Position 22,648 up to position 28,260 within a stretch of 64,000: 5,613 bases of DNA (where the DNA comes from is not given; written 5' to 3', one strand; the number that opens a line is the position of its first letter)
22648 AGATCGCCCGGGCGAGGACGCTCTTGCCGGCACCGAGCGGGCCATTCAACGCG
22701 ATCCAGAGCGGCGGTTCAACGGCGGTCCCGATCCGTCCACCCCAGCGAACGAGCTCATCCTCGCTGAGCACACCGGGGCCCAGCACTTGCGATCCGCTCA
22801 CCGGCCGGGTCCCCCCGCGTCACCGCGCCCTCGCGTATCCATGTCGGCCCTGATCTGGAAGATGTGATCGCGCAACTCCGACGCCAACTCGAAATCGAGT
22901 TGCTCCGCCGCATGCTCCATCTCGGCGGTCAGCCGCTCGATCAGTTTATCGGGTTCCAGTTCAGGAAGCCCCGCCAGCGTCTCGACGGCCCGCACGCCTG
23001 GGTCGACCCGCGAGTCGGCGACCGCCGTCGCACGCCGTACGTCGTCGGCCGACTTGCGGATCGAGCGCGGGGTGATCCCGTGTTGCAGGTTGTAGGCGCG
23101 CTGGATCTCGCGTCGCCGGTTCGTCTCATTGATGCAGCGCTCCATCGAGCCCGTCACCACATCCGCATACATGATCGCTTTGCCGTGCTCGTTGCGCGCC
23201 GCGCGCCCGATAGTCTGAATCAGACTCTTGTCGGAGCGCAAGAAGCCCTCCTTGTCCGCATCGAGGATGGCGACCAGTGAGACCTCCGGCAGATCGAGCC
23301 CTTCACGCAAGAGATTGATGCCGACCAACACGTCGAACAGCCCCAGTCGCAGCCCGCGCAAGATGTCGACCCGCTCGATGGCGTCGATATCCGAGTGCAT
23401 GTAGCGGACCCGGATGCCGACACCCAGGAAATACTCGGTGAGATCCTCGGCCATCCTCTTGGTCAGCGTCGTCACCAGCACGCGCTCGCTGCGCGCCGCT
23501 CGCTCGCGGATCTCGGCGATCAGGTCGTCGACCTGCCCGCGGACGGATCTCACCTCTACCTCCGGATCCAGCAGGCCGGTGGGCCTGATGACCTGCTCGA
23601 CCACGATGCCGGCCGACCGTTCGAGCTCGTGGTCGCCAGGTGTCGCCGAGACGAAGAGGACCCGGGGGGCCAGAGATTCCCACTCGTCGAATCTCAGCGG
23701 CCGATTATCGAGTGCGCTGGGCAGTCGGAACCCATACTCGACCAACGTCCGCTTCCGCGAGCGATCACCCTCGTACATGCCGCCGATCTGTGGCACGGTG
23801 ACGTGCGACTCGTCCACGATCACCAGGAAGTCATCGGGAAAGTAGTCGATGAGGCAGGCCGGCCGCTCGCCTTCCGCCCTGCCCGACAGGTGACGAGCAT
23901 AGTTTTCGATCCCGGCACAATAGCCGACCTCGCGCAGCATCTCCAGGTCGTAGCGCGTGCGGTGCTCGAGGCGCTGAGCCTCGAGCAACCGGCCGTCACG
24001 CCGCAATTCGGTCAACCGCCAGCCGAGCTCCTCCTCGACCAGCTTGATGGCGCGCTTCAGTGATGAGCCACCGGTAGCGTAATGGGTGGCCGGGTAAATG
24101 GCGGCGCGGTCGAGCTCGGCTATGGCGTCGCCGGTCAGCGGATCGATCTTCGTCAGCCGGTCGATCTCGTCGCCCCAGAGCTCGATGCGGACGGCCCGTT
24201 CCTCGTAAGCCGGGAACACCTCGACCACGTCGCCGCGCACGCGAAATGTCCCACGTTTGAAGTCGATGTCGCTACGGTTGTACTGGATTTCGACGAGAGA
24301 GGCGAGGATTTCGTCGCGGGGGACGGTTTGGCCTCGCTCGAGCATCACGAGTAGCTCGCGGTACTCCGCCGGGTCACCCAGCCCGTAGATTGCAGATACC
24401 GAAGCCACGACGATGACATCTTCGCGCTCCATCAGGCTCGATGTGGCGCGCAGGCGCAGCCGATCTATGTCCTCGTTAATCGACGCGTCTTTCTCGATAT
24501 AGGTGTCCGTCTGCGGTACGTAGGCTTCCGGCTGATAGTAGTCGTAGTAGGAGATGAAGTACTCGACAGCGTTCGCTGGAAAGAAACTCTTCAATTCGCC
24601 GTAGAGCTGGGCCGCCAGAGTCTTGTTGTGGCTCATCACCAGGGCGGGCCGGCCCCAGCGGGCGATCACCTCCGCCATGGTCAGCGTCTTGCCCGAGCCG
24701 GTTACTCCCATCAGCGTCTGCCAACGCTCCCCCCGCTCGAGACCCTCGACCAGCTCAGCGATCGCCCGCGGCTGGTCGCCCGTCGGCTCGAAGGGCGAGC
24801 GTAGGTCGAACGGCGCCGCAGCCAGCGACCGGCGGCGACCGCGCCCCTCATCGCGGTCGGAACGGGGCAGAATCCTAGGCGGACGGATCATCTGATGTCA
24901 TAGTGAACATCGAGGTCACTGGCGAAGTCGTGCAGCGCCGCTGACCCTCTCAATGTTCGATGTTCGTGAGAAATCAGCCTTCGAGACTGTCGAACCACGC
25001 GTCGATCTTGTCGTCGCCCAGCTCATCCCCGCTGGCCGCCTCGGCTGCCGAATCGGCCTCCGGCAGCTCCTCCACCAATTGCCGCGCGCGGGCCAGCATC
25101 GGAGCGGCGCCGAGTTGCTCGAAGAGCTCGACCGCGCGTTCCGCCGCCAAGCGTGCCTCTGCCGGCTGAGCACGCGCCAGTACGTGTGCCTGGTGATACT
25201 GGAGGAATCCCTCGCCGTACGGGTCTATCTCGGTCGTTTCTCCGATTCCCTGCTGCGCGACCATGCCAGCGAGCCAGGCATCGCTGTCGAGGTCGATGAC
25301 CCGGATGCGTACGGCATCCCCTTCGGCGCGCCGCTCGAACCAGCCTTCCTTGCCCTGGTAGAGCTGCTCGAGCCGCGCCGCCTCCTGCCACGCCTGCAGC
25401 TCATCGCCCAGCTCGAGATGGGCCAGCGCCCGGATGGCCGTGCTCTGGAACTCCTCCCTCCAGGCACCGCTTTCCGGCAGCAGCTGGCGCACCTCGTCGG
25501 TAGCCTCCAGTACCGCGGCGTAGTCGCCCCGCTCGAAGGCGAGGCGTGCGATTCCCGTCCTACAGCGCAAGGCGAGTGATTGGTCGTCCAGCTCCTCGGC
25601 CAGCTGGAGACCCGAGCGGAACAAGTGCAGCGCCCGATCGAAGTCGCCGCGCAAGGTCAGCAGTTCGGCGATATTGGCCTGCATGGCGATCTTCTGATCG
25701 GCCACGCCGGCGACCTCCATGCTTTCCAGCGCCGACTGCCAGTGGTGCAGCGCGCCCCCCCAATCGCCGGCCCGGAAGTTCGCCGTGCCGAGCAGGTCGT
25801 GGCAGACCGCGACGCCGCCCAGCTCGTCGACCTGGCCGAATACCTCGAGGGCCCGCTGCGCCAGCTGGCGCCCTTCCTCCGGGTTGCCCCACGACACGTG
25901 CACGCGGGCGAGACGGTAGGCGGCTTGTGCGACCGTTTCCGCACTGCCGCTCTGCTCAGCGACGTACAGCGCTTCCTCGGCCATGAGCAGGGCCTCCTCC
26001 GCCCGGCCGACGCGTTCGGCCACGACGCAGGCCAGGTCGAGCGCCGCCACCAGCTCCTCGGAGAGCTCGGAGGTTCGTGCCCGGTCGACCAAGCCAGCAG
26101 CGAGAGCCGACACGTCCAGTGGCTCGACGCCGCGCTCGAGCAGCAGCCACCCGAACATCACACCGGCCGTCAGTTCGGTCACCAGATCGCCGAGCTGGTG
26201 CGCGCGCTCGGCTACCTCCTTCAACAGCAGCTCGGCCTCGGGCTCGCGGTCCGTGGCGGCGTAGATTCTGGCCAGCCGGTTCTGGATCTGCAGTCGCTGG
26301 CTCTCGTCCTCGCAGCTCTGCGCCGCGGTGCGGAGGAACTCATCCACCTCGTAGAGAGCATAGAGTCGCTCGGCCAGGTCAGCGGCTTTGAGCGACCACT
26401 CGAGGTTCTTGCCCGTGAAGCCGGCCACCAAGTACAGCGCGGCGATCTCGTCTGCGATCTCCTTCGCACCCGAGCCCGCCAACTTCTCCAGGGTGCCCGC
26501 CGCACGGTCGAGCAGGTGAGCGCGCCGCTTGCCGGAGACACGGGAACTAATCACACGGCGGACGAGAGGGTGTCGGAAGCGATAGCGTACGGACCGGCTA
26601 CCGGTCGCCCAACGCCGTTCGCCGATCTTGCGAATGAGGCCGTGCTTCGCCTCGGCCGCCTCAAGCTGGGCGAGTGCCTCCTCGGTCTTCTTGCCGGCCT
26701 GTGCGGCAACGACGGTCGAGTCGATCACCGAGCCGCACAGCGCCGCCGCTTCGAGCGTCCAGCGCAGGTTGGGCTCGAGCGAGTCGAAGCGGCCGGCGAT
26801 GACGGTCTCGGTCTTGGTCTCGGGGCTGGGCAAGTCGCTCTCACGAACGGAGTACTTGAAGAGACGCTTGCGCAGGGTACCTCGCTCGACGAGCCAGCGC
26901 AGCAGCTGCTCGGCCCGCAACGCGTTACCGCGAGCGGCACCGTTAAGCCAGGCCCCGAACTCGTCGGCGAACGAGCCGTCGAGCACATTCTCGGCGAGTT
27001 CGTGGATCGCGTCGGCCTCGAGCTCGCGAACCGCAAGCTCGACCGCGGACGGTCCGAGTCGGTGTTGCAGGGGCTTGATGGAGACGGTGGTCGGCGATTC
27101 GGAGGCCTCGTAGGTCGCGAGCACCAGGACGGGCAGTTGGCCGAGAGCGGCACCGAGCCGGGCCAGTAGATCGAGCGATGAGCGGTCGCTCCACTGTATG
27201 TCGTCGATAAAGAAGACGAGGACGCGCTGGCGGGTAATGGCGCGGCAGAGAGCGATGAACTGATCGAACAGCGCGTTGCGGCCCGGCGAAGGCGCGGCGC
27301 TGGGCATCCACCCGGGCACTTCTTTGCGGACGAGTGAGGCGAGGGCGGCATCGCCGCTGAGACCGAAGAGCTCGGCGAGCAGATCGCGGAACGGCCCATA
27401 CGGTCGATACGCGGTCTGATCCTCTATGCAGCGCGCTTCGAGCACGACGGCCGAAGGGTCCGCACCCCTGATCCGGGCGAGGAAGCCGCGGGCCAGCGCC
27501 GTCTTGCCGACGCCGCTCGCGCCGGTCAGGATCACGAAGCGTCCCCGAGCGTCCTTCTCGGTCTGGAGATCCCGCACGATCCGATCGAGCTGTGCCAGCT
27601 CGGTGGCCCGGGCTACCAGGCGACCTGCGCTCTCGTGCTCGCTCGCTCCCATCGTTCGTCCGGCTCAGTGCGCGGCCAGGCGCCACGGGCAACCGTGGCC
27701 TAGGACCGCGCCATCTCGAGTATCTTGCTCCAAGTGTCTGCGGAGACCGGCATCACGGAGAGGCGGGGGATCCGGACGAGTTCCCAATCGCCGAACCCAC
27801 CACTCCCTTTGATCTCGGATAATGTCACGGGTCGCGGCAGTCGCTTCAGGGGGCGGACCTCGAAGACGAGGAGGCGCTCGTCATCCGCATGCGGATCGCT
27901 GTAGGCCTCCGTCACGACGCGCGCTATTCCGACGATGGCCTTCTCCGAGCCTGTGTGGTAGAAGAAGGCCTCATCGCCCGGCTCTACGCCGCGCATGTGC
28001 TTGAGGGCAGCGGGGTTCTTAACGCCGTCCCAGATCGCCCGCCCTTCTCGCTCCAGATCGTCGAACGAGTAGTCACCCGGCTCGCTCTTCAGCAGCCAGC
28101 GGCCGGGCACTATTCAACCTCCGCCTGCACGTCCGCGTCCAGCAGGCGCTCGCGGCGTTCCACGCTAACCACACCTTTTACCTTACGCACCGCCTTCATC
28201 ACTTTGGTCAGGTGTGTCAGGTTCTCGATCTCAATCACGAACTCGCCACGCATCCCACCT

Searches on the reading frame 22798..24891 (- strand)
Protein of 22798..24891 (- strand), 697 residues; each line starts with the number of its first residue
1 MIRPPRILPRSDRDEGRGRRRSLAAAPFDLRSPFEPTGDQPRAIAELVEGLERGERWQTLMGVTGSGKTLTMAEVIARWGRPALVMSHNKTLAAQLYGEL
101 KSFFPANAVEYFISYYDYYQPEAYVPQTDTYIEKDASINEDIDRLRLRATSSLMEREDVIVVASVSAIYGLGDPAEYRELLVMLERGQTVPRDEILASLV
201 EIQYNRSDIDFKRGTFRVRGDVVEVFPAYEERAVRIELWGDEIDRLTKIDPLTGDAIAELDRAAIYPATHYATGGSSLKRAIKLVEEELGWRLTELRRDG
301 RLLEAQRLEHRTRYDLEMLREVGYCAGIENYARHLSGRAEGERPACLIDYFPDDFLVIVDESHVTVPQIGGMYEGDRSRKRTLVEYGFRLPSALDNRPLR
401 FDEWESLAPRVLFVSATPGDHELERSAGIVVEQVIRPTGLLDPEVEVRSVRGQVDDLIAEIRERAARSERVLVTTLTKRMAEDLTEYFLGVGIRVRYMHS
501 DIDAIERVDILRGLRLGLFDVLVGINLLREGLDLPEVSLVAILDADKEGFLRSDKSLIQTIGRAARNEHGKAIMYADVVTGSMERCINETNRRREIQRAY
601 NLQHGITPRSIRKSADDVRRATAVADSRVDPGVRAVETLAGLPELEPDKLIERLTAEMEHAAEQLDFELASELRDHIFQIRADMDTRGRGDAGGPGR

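Call 9: search_protein_families(library=pfam, proteins=[window:22798-24891:-])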
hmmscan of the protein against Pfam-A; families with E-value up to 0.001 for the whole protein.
window:22798-24891:- (697 aa): 6 families
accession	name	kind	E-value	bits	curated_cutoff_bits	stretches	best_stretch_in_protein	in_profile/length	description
PF17757.6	UvrB_inter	-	5.6e-37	126.2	22.9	1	183-271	2-91/91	UvrB interaction domain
PF12344.14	UvrB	-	1e-21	76.9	27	1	574-614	1-41/43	Ultra-violet resistance protein B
PF00271.37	Helicase_C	-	1.3e-18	67.7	23.5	1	455-567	4-109/110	Helicase conserved C-terminal domain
PF04851.21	ResIII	-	2.4e-09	37.7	22.5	1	36-110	4-83/164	Type III restriction enzyme, res subunit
PF02151.25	UVR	-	5.1e-09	36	21.5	1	648-682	1-35/36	UvrB/uvrC motif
PF00270.35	DEAD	-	6.1e-05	23.2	26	0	40-106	4-71/167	DEAD/DEAH box helicase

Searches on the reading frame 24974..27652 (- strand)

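Call 9: search_protein_families(library=pfam, proteins=[window:24974-27652:-])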
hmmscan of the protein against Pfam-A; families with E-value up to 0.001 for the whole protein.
window:24974-27652:- (892 aa): 7 families
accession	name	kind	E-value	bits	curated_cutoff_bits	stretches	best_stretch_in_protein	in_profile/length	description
PF13191.12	AAA_16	-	2.6e-23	83.8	32.6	1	11-177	1-166/167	AAA ATPase domain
PF13424.12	TPR_12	-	6.2e-15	55.6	30.1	3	574-645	2-75/77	Tetratricopeptide repeat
PF17874.7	TPR_MalT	-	5.9e-11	42.7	45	1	581-849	7-268/336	MalT-like TPR region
PF13401.12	AAA_22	-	5.2e-07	30.5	27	1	37-183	5-126/130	AAA domain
PF00515.34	TPR_1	-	5.8e-05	23.2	27.8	0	660-686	6-32/34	Tetratricopeptide repeat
PF10602.15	RPN7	-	0.00019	21.6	29.6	0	653-750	33-128/174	26S proteasome subunit RPN7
PF14938.12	SNAP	-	0.00026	21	25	0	634-762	93-223/282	Soluble NSF attachment protein, SNAP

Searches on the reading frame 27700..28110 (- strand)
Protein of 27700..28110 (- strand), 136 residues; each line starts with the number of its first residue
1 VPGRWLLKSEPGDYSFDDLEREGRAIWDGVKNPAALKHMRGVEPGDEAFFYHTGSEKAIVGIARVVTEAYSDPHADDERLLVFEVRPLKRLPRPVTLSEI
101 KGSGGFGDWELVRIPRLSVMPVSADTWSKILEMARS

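Call 9: search_protein_families(library=pfam, proteins=[window:27700-28110:-])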
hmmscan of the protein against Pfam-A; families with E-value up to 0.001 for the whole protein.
window:27700-28110:- (136 aa): 1 family
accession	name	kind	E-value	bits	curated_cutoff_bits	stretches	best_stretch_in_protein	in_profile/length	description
PF01878.24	EVE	-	1.7e-38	132.3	23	1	5-133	3-145/145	EVE domain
